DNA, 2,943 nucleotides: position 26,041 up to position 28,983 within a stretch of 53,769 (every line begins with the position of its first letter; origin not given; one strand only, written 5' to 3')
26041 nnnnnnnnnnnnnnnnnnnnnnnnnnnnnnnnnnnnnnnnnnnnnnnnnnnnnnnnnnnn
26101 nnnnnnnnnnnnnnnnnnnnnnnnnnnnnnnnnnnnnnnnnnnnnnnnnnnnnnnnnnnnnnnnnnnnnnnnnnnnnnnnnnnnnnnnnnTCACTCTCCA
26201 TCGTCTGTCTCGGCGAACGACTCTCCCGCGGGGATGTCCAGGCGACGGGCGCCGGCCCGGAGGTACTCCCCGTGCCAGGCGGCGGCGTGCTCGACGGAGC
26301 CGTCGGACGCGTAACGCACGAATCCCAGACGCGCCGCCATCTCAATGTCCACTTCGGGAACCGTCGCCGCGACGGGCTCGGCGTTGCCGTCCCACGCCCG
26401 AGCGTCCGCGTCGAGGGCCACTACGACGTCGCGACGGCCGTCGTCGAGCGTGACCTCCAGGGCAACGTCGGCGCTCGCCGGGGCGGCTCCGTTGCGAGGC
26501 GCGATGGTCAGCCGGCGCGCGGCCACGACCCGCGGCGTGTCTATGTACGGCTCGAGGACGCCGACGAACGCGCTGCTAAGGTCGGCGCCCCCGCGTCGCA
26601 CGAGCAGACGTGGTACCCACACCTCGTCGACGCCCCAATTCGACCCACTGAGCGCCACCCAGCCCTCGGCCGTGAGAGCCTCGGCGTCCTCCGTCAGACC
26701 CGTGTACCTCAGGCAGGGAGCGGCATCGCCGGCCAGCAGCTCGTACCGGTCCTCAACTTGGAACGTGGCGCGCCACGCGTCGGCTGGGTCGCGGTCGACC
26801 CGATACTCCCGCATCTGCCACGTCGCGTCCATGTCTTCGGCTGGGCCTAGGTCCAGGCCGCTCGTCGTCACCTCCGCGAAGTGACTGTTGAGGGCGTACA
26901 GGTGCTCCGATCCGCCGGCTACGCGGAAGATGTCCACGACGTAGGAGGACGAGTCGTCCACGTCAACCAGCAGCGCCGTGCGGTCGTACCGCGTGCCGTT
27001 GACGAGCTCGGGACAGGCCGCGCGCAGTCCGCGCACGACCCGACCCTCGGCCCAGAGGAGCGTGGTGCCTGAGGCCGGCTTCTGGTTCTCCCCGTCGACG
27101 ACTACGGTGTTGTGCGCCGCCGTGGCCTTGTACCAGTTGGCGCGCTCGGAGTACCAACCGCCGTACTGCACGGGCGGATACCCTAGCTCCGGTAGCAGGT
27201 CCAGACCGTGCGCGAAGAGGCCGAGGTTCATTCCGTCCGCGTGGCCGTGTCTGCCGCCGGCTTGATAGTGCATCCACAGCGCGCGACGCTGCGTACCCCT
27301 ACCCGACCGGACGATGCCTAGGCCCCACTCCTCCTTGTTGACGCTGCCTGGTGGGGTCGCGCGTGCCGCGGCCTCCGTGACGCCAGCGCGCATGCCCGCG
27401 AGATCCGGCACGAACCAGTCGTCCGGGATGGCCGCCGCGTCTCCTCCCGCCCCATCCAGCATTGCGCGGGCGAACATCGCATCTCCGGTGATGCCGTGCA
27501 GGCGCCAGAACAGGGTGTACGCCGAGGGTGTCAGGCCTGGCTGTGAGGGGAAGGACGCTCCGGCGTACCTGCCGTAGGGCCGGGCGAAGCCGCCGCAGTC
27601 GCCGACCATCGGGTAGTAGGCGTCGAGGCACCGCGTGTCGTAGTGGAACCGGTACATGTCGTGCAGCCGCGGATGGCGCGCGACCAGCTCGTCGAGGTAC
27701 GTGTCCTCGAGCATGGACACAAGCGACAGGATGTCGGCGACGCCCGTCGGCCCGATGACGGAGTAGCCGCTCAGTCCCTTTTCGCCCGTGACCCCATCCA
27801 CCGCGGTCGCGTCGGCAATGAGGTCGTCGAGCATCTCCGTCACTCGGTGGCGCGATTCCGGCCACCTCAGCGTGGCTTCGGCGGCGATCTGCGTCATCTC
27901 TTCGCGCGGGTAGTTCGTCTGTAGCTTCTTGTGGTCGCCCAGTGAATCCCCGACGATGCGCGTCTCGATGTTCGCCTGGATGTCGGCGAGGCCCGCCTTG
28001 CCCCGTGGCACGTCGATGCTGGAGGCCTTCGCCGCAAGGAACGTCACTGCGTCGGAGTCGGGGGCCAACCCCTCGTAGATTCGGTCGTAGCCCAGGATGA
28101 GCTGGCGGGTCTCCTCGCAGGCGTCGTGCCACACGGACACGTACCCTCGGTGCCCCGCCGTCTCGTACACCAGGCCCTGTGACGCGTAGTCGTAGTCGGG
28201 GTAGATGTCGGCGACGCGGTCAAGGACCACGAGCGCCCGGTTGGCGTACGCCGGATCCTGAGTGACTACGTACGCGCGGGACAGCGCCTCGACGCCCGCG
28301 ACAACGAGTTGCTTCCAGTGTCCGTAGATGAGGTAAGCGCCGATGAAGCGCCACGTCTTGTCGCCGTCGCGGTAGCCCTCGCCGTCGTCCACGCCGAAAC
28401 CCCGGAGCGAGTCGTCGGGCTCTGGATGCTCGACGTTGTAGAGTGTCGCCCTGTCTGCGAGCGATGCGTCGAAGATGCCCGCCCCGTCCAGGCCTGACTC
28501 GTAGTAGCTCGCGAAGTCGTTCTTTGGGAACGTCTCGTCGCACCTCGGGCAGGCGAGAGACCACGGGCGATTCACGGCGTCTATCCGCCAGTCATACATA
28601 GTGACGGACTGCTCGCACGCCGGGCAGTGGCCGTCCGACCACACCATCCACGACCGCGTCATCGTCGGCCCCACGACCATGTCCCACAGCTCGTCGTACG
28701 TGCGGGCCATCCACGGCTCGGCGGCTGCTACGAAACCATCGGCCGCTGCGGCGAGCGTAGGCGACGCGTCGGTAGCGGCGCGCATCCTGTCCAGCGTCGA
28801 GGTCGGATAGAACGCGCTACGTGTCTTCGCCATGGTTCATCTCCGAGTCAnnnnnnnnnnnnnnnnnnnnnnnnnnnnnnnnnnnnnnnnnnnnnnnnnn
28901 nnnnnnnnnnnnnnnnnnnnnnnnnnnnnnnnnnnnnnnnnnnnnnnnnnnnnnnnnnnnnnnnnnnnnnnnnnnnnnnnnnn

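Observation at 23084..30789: Five-gene translationally coupled minus-strand operon of mostly cytoplasmic glycan-active enzymes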

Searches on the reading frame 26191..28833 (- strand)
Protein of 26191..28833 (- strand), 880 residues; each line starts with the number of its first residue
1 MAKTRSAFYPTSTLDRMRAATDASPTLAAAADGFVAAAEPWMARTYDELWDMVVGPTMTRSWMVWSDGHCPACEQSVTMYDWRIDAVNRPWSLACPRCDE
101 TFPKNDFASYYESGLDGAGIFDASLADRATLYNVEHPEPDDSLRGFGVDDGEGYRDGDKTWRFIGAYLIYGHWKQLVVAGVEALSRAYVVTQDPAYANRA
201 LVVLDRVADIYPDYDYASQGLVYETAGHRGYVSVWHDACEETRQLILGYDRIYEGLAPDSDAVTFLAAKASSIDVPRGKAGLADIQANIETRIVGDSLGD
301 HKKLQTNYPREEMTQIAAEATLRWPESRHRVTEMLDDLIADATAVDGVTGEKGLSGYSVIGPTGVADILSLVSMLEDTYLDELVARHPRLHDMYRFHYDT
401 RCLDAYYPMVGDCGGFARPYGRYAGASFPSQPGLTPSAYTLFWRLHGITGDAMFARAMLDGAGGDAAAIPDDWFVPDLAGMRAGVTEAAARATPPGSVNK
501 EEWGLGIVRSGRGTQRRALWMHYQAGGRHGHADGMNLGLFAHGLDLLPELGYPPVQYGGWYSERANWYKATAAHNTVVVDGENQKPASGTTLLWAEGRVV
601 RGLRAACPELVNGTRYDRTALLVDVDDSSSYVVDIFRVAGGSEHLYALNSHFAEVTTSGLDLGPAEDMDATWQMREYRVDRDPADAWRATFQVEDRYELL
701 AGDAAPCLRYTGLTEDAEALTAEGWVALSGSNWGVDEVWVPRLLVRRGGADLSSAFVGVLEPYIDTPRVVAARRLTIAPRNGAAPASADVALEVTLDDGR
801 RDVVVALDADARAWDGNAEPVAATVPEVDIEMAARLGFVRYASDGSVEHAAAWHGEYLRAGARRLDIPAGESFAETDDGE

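Call 5: search_protein_families(library=pfam, proteins=[window:26191-28833:-], max_evalue=0.01)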
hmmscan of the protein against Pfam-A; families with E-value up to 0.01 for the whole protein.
window:26191-28833:- (880 aa): 1 family
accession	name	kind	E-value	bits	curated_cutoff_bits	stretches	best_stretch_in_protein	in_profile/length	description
PF07940.18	Hepar_II_III_C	-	8.8e-13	48.8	24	1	525-656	35-169/237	Heparinase II/III-like, C-terminal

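Call 6: search_protein_families(library=ncbifam, proteins=[window:26191-28833:-], max_evalue=0.01)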
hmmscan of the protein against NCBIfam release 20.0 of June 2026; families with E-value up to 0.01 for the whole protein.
window:26191-28833:- (880 aa): 0 families

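Call 10: search_solved_structures(query=window:26191-28833:-, max_evalue=1)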
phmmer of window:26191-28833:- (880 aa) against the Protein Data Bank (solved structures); distinct sequences matched with E-value up to 1: 13.
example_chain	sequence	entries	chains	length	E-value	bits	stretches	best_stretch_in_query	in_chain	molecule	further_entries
7bjt_A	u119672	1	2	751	6e-07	31.1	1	471-659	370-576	Alginate lyase, family PL17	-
7bm6_A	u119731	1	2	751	6e-07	31.1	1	471-659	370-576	Alginate lyase, family PL17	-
5jmd_A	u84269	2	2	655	9.8e-06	27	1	527-644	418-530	Heparinase III protein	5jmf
4ok4_A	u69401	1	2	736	1.1e-05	26.8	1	500-641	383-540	Putative alginate lyase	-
4nei_A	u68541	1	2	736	1.1e-05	26.8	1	500-641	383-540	alginate lyase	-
4ojz_A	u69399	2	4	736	1.1e-05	26.8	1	500-641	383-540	Putative alginate lyase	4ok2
9irq_A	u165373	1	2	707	1.3e-05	26.7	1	505-652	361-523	Alginate lyase AlgL17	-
8bdd_A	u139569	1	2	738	0.00041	21.7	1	501-581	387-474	Alginate lyase family protein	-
9vtk_A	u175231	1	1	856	0.027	15.7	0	521-586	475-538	Uly1040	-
3s1i_A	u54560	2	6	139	0.034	15.3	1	380-450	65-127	Hemoglobin-like flavoprotein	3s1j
3ubc_A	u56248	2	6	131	0.043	15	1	380-431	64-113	Hemoglobin-like flavoprotein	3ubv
4mmh_A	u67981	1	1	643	0.2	12.8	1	525-612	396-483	Heparinase III protein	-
4mmi_A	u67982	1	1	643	0.2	12.8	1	525-612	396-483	Heparinase III protein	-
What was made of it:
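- Closest known: PL17 / PL39 / PL40 polysaccharide lyases. Different: The N-terminal 500 residues match no Pfam or PDB sequence family (calls 5, 10).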

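Call 43: search_protein_representatives(protein=window:26191-28833:-)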
Query: 880 residues. Proteins with E-value up to 0.001 (for the whole library): 2363; up to 1e-10: 1347; up to 1e-30: 591. The best 150 are listed.
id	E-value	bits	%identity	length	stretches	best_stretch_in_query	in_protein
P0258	3.3e-257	872.5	47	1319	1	2-848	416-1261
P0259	1.0e-252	857.6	48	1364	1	2-862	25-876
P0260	1.1e-244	831.0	46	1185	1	3-846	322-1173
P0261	5.6e-239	812.1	45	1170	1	2-869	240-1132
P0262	1.0e-238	811.3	47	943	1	5-866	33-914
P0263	4.0e-237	806.0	45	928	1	2-805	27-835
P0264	1.8e-236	803.8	45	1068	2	3-609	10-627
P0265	2.1e-229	780.5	43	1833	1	3-863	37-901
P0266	2.6e-216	737.1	45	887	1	3-806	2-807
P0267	1.0e-213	728.6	44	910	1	6-875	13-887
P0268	8.1e-213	725.6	43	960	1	3-861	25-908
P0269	6.5e-207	706.0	42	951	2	6-461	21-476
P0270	2.4e-202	690.9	44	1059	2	6-613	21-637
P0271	1.3e-201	688.6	43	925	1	3-804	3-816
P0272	1.1e-200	685.4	43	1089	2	5-606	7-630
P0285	1.7e-183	628.5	39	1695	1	3-860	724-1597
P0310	3.1e-151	521.8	37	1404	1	1-870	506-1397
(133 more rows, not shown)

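Call 44: search_protein_families(library=pfam, proteins=[P0258, P0259, P0260, P0261, P0265, P0285, P0310], max_evalue=0.001)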
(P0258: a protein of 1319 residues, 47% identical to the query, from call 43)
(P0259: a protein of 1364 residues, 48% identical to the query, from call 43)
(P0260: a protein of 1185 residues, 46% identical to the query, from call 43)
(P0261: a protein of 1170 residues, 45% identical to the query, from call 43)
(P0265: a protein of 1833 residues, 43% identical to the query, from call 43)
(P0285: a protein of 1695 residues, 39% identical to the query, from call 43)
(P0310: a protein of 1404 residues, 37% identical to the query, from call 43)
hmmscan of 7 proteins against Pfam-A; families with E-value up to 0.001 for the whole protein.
P0258 (1319 aa): 3 families
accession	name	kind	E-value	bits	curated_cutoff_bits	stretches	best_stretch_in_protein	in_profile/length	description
PF07940.18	Hepar_II_III_C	-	1.3e-10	41.7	24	1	919-1002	11-91/237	Heparinase II/III-like, C-terminal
PF22244.2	GCE_fung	-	2.5e-08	34.5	27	1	210-331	68-209/231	Glucuronyl esterase, fungi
PF01738.24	DLH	-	0.0006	19.9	21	0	164-274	24-129/217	Dienelactone hydrolase family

P0259 (1364 aa): 1 family
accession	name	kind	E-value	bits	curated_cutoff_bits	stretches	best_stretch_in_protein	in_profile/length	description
PF07940.18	Hepar_II_III_C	-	2.2e-10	40.9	24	1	542-620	35-108/237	Heparinase II/III-like, C-terminal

P0260 (1185 aa): 2 families
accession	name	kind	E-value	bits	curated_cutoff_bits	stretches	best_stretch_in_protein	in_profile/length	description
PF06452.16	CBM9_1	-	3.3e-14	53.6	23.4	1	46-210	15-170/185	Carbohydrate family 9 binding domain-like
PF07940.18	Hepar_II_III_C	-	1.5e-07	31.6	24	1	856-920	35-95/237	Heparinase II/III-like, C-terminal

P0261 (1170 aa): 2 families
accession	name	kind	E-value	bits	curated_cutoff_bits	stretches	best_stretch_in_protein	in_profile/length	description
PF06452.16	CBM9_1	-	1.3e-07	32.1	23.4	1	25-166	13-150/185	Carbohydrate family 9 binding domain-like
PF07940.18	Hepar_II_III_C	-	1.2e-06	28.7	24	1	769-841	28-92/237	Heparinase II/III-like, C-terminal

P0265 (1833 aa): 6 families
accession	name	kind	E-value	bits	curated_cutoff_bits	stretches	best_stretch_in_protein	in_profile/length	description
PF05345.18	He_PIG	-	8.2e-28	97.1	24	3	1023-1105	1-95/96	Putative Ig domain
PF17963.7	Big_9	-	1.3e-20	74.5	23.6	3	933-1015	1-88/89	Bacterial Ig domain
PF07940.18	Hepar_II_III_C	-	3.6e-09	36.9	24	1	564-635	37-98/237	Heparinase II/III-like, C-terminal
PF17892.7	Cadherin_5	-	3.5e-07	30.4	26.5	0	955-1014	28-94/98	Cadherin-like domain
PF13205.12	Big_5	-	2.7e-06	28.5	23.6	1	1199-1311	1-105/105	Bacterial Ig-like domain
PF17803.7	Cadherin_4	-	2.6e-05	25.1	25.1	0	1013-1060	3-53/71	Bacterial cadherin-like domain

P0285 (1695 aa): 2 families
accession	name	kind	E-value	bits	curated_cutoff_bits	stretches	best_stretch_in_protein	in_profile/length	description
PF07940.18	Hepar_II_III_C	-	1.5e-08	34.9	24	1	1259-1330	35-100/237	Heparinase II/III-like, C-terminal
PF19789.6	DUF6273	-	9.3e-06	26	23.5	0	330-468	34-170/172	Domain of unknown function (DUF6273)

P0310 (1404 aa): 1 family
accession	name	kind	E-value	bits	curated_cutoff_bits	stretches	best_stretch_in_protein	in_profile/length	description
PF07940.18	Hepar_II_III_C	-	0.00025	21.1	24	1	1041-1149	38-138/237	Heparinase II/III-like, C-terminal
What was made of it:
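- Homologs are fused to CE15 glucuronyl esterase, CBM9 and Ig domains (call 44).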

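Call 48: find_related_loci(query=A5, collection=genome_contigs, flank=10000)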
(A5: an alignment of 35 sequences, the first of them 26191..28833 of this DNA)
Query A5 (880 aa) in genome_contigs; peptide patterns used: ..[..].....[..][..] (x = any residue, [..] = any of these).
599 stretches matched a pattern (row limit reached: there are more); 537 encode a relative of the query (tblastn E <= 1e-3); the best 80 are kept; 80 distinct loci.
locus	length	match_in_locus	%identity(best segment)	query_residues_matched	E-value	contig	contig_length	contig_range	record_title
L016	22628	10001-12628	72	1-876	0e+0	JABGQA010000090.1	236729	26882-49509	MAG: Candidatus Poribacteria bacterium isolate co234_bin45 NODE_46_length_236729_cov_8.563940, whole genome shotgun sequ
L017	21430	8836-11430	49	3-861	0e+0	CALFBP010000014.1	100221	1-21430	MAG: uncultured Thermoguttaceae bacterium isolate L1_Bin_METABAT__251_1 genome assembly, contig: c_000000162015, whole g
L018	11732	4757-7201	50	1-810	0e+0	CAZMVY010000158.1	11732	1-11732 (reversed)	MAG TPA_asm: uncultured Planctomycetales bacterium isolate SRP167436_co1_329 genome assembly, contig: NODE_9135_length_1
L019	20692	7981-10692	48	3-877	0e+0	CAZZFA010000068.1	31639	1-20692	MAG TPA_asm: uncultured Planctomycetales bacterium isolate binchicken_co135_101 genome assembly, contig: NODE_2652_lengt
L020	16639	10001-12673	46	3-877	0e+0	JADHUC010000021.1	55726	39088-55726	MAG: Pirellulaceae bacterium isolate BS150m-G36 BS-150m-C395, whole genome shotgun sequence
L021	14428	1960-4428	50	2-810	0e+0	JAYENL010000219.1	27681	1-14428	MAG: Armatimonadota bacterium isolate MAG056 MAG056_219, whole genome shotgun sequence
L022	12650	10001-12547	48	2-847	0e+0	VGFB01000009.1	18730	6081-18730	MAG: Armatimonadetes bacterium isolate K_DeepCast_150m_m2_147 K_DeepCast_150m_m2_147_Ga0194126_10005445, whole genome sh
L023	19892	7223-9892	46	3-875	0e+0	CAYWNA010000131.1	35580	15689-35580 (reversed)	MAG TPA_asm: uncultured Pirellulaceae bacterium isolate binchicken_co65_467 genome assembly, contig: NODE_4764_length_35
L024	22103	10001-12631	46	3-875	0e+0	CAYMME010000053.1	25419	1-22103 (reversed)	MAG TPA_asm: uncultured Planctomycetales bacterium isolate binchicken_co65_34 genome assembly, contig: NODE_7991_length_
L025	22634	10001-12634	47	3-876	0e+0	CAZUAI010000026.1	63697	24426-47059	MAG TPA_asm: uncultured Planctomycetales bacterium isolate SRP278314_co1_4 genome assembly, contig: NODE_597_length_6369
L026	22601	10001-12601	47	2-853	0e+0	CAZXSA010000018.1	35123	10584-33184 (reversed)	MAG TPA_asm: uncultured Planctomycetales bacterium isolate SRP278314_co1_167 genome assembly, contig: NODE_1561_length_3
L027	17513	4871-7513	47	3-880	0e+0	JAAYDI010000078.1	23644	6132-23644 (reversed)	MAG: Planctomycetaceae bacterium isolate AS06rmzACSIP_541 253415_AS06, whole genome shotgun sequence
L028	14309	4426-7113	46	3-879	0e+0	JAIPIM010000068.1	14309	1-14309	MAG: Candidatus Paceibacterota bacterium isolate Tobar13.5m-G74 Tobar13-5m-C4865, whole genome shotgun sequence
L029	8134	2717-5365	46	2-875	0e+0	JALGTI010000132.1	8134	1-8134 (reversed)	MAG: Candidatus Zipacnadia bacterium isolate Meg22_1012_Bin_108 Meg22_1012_Bin_108_scaffold_32150, whole genome shotgun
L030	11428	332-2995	47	6-875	0e+0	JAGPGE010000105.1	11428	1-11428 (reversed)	MAG: Armatimonadota bacterium isolate Gw_SlDig_bin_68 Gw_SlDig_10938_length_11428_cov_5.203345, whole genome shotgun seq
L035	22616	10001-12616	46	6-876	0e+0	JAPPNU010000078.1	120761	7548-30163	MAG: Gemmatimonadota bacterium isolate RHO3_bin_7 NODE_367_length_120761_cov_42.566558, whole genome shotgun sequence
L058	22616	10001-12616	45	6-876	0e+0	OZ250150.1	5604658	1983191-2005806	MAG: Candidatus Latescibacterota bacterium isolate 5c13c588-1760-4ea4-89ab-5ccd14670b69 genome assembly, chromosome: 1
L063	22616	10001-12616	45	6-876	0e+0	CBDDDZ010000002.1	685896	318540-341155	MAG: Candidatus Latescibacterota bacterium isolate 2fef8444-24d4-470e-a0f0-8c307ac56c94 genome assembly, contig: contig_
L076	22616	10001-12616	45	6-876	0e+0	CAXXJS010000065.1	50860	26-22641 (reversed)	MAG: Candidatus Latescibacterota bacterium isolate d54d2296-71c2-45af-80d9-7212e301404d genome assembly, contig: contig_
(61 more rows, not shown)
